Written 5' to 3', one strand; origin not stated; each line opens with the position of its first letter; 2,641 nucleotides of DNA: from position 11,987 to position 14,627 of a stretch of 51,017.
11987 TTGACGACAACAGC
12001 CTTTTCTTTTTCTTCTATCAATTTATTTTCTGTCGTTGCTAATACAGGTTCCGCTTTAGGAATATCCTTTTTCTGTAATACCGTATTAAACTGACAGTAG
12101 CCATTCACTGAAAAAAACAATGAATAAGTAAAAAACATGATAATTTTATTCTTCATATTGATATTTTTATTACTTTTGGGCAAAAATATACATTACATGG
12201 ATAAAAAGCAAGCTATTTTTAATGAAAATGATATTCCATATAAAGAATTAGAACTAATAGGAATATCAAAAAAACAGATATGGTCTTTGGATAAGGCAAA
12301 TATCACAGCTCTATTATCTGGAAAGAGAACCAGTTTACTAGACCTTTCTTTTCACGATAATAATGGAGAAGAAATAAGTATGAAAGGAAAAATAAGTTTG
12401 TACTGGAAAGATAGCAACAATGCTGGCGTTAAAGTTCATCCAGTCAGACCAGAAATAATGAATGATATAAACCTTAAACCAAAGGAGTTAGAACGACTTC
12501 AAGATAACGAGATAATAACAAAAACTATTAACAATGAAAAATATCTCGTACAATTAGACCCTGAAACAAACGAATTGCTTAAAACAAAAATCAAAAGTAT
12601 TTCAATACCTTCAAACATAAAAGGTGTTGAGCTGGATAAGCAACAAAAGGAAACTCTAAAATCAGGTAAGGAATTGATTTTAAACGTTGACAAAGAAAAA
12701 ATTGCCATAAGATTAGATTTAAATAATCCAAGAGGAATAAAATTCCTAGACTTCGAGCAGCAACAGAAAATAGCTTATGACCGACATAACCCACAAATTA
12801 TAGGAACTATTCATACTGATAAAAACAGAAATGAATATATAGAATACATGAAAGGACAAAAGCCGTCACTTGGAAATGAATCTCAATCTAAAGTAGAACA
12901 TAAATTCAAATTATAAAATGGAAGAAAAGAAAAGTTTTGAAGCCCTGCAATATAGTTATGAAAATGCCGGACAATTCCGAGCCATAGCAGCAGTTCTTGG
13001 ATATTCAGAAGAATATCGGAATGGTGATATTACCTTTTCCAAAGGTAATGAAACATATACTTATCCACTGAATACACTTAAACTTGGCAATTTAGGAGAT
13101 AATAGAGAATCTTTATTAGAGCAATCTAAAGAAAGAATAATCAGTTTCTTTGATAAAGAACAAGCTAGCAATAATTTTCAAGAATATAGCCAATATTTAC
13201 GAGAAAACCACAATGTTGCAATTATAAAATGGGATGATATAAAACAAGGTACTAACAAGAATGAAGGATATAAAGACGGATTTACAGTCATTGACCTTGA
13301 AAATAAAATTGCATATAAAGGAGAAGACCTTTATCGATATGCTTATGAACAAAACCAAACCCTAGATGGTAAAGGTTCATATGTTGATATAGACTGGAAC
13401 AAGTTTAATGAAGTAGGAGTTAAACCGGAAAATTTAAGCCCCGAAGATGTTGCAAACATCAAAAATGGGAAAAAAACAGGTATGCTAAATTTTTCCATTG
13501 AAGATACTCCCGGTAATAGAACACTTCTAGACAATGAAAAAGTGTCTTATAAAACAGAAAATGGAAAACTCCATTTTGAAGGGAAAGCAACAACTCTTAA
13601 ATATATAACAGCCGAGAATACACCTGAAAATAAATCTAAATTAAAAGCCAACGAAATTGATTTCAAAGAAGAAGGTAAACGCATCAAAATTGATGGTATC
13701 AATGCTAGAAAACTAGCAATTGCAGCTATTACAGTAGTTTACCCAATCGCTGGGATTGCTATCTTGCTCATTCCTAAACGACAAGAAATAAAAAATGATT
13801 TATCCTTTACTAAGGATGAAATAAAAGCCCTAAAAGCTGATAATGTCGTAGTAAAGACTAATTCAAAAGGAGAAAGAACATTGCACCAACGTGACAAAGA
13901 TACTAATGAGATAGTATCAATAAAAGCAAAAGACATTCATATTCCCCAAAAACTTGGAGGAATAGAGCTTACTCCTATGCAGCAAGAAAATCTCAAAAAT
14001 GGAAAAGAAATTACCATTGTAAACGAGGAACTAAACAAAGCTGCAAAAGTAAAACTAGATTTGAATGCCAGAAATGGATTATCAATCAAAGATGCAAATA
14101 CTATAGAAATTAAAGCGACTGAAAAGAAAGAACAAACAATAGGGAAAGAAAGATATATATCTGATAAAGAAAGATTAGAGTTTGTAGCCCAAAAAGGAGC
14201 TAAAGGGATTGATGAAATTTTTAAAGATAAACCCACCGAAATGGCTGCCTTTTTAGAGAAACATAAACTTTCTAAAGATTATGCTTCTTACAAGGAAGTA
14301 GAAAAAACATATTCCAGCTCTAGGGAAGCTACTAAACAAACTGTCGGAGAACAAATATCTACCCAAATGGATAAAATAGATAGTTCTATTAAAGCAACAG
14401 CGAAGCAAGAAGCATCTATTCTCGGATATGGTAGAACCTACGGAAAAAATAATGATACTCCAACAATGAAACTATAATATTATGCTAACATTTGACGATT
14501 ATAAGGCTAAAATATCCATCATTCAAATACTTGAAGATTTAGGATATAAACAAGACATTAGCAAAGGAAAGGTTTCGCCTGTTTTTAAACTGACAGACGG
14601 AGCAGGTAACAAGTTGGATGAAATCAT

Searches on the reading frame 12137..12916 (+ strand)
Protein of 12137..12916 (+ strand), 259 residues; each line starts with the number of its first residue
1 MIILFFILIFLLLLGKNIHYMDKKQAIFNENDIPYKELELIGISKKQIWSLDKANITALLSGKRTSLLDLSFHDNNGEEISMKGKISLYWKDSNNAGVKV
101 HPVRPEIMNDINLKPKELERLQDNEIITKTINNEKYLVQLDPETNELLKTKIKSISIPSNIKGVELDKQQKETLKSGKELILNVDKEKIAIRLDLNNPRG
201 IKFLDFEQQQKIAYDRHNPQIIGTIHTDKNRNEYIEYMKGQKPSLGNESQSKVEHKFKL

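Call 75: search_protein_families(library=pfam, max_evalue=0.001, proteins=[window:12137-12916:+])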
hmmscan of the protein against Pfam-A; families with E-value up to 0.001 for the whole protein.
window:12137-12916:+ (259 aa): 2 families
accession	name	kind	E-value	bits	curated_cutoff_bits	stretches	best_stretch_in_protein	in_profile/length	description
PF13351.11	DUF4099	-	3.6e-14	53.2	22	1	28-109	1-79/82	Protein of unknown function (DUF4099)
PF13101.12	DUF3945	-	3e-12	46.5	21.9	1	141-183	1-43/50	Protein of unknown function (DUF3945)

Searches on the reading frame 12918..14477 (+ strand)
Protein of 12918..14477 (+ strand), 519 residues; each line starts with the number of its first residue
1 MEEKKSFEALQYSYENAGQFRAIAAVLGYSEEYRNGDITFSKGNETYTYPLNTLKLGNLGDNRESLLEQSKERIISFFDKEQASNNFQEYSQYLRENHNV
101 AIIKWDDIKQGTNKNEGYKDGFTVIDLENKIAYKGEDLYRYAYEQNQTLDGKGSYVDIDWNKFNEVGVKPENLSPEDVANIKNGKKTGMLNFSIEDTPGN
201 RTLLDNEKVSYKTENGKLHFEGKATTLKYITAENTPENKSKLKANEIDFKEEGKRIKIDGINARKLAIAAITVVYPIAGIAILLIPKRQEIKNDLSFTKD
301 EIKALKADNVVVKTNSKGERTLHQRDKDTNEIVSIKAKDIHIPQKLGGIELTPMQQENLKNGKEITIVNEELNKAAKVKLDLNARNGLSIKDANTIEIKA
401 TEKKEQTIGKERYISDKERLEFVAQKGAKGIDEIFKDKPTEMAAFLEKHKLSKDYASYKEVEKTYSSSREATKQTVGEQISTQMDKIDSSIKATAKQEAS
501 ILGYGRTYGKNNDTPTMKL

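Call 75: search_protein_families(library=pfam, max_evalue=0.001, proteins=[window:12918-14477:+])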
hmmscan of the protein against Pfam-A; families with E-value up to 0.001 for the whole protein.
window:12918-14477:+ (519 aa): 1 family
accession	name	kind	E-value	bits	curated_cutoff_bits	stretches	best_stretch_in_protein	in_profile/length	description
PF13101.12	DUF3945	-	1.4e-09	37.9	21.9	1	326-366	1-41/50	Protein of unknown function (DUF3945)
